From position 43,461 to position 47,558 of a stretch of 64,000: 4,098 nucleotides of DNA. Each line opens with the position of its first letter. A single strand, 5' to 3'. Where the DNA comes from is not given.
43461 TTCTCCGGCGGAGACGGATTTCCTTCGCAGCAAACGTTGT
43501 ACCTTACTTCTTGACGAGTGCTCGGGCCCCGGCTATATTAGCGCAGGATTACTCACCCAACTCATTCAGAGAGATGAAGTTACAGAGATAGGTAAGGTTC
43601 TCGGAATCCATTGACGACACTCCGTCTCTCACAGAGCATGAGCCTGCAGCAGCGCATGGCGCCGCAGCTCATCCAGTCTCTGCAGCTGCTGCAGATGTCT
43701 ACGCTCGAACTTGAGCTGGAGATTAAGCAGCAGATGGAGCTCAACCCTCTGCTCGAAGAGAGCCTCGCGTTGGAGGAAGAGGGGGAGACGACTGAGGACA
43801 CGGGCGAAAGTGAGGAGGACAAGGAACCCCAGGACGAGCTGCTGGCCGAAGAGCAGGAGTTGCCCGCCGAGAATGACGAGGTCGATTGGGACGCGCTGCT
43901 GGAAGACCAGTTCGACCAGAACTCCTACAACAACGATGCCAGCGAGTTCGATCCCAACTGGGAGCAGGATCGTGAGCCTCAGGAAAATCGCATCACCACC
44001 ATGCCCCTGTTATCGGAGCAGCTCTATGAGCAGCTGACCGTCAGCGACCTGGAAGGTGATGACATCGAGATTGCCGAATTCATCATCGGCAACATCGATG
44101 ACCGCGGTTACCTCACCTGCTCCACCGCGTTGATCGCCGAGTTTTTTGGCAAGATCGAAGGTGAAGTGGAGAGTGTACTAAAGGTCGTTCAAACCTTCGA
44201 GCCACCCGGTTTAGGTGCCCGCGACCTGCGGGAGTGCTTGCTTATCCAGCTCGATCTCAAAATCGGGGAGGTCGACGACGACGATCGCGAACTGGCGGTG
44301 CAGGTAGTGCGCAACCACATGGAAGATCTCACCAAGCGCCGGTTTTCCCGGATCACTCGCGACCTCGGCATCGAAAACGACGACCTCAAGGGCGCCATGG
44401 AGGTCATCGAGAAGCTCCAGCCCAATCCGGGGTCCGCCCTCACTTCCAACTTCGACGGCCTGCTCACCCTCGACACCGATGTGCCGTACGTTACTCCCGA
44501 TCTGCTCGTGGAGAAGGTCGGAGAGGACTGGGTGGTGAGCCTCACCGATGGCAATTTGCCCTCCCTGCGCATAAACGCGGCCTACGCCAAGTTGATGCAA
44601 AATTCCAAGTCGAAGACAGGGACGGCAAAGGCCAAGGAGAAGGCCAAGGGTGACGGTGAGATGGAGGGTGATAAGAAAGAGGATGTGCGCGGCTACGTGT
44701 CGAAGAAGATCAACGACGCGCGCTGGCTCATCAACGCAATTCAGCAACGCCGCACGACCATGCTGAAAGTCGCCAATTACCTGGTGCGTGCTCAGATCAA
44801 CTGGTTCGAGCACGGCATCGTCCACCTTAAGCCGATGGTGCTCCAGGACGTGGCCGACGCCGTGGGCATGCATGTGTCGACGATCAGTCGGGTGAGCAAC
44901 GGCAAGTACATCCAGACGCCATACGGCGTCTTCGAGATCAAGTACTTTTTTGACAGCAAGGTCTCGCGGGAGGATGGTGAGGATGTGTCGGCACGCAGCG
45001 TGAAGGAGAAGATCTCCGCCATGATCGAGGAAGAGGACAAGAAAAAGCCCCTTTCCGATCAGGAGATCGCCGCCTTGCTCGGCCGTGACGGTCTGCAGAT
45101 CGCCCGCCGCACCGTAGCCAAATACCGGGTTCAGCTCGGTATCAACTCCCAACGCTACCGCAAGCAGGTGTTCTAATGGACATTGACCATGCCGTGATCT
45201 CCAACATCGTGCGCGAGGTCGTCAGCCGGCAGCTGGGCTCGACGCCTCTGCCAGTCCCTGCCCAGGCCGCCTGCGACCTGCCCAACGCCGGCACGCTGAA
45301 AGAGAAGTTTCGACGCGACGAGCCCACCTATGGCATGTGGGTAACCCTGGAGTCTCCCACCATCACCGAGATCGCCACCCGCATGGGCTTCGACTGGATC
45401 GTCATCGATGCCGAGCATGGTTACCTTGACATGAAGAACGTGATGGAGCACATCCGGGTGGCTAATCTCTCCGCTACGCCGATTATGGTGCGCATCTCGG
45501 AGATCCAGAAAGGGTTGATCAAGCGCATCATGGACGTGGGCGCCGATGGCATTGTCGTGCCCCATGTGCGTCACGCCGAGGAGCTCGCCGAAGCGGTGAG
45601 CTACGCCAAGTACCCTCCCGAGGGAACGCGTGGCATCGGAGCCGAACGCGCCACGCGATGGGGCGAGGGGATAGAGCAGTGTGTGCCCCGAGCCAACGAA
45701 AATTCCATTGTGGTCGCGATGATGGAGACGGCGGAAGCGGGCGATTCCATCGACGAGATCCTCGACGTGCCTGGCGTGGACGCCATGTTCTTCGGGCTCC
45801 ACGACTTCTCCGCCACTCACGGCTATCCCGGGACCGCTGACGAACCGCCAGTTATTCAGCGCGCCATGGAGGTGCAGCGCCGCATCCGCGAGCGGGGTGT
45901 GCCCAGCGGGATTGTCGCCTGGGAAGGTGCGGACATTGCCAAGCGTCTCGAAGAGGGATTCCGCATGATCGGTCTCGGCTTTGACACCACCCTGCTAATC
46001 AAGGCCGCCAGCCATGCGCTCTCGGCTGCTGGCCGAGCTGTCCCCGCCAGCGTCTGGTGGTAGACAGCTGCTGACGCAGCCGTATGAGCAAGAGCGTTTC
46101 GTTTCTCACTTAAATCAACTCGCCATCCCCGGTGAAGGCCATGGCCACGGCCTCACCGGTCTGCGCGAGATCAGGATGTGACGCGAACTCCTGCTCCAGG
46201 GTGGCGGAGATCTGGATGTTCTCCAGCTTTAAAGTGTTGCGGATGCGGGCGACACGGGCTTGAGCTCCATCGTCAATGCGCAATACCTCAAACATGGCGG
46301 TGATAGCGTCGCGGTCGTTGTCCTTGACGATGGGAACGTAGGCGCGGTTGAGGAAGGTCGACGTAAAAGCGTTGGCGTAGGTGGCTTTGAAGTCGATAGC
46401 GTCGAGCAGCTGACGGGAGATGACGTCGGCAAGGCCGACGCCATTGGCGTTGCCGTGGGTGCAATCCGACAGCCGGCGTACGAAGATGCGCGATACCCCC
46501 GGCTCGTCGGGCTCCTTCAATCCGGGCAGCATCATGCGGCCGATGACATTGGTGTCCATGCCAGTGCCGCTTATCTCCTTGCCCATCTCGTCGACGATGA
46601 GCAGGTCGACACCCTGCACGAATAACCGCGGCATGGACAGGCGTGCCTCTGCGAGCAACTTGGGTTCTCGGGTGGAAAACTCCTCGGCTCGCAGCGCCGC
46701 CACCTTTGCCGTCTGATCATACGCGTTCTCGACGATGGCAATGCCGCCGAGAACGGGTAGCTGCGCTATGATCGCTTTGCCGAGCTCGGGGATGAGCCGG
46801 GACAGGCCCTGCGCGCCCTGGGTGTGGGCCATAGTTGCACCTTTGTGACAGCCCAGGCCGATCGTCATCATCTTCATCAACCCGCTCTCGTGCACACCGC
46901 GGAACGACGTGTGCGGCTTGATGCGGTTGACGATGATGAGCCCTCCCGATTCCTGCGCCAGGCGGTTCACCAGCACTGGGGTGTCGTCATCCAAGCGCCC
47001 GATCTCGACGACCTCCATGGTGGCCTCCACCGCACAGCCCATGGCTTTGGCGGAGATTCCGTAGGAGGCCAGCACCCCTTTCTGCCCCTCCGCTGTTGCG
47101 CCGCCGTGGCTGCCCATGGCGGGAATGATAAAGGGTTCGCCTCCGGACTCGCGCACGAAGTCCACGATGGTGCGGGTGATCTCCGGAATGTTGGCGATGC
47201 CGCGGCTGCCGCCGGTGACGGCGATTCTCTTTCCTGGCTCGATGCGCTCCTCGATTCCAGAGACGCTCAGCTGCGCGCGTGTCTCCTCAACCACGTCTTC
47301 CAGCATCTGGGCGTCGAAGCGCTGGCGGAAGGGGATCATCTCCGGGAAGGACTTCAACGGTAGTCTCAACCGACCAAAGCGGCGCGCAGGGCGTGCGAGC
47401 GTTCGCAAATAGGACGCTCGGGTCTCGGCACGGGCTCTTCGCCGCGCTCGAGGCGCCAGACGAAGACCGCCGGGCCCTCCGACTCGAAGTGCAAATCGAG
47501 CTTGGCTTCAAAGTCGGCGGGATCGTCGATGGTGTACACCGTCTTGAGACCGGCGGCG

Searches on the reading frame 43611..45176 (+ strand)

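Call 8: search_protein_families(library=pfam, proteins=[window:43611-45176:+], max_evalue=0.01)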
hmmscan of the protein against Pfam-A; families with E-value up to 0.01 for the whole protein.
window:43611-45176:+ (521 aa): 3 families
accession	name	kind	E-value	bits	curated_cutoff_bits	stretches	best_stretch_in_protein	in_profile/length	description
PF04552.19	Sigma54_DBD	-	1.9e-59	200.4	22.8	1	362-518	3-159/160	Sigma-54, DNA binding domain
PF04963.19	Sigma54_CBD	-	1.9e-53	181.4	22.9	1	125-325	3-185/185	Sigma-54 factor, core binding domain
PF00309.25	Sigma54_AID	-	2.6e-12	46.8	23.8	1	5-50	1-46/46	Sigma-54 factor, Activator interacting domain (AID)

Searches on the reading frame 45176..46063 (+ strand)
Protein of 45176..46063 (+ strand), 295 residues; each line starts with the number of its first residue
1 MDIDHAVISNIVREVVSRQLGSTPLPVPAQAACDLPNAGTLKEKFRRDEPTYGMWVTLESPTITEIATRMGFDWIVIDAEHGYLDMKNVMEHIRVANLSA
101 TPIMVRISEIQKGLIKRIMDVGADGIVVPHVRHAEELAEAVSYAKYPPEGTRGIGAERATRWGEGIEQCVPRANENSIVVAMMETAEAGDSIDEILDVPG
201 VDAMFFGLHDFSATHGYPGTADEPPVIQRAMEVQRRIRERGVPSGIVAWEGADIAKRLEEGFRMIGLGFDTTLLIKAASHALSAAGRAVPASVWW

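Call 8: search_protein_families(library=pfam, proteins=[window:45176-46063:+], max_evalue=0.01)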
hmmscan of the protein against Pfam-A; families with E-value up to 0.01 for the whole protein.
window:45176-46063:+ (295 aa): 1 family
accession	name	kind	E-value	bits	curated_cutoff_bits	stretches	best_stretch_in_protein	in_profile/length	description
PF03328.21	HpcH_HpaI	-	1.6e-38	132.6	25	1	52-277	2-221/221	HpcH/HpaI aldolase/citrate lyase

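Call 39: search_protein_families(library=ncbifam, proteins=[window:45176-46063:+], max_evalue=0.01)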
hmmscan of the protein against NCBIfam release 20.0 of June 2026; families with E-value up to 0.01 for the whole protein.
window:45176-46063:+ (295 aa): 4 families
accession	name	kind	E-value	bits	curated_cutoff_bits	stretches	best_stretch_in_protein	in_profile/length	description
TIGR02311.1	HpaI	equivalog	1.1e-49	169.2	368.8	1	41-280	3-243/249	4-hydroxy-2-oxoheptanedioate aldolase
NF007521.0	PRK10128.1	equivalog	2.5e-45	155.1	441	1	40-282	8-251/267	2-keto-3-deoxy-L-rhamnonate aldolase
NF007849.0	PRK10558.1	equivalog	6.7e-45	153.5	393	1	40-283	9-251/256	2-dehydro-3-deoxyglucarate aldolase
TIGR03239.1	GarL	equivalog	7.4e-44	150.2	406.75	1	42-284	4-245/249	2-dehydro-3-deoxyglucarate aldolase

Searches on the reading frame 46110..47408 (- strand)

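Call 8: search_protein_families(library=pfam, proteins=[window:46110-47408:-], max_evalue=0.01)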
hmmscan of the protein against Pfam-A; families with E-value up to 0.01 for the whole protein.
window:46110-47408:- (432 aa): 2 families
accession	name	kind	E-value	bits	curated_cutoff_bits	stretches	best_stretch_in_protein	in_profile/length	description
PF09861.14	Lar_N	-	1.3e-06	28.2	23.3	1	75-195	71-192/204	Lactate racemase N-terminal domain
PF04015.17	DUF362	-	1.4e-05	25.7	24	1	75-231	20-173/200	Domain of unknown function (DUF362)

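Call 39: search_protein_families(library=ncbifam, proteins=[window:46110-47408:-], max_evalue=0.01)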
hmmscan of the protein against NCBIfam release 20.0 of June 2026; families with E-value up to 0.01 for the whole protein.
window:46110-47408:- (432 aa): 4 families
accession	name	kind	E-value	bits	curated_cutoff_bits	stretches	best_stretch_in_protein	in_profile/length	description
NF052515.1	NPN_iso_grp_22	equivalog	1.1e-153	511.8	400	1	21-409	1-390/392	nickel pincer cofactor-dependent isomerase, group 22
NF052593.1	NPN_racem_MAR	equivalog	3e-05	22.8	500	1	94-196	97-196/415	nickel-dependent malate racemase, LarAH6 family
NF052595.1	NPN_LarAH5_MAR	equivalog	0.0016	17.5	462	1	126-195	129-195/415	nickel-dependent malate racemase, LarAH5 family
TIGR01178.1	ade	equivalog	0.0065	15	472.5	1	107-161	419-475/552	adenine deaminase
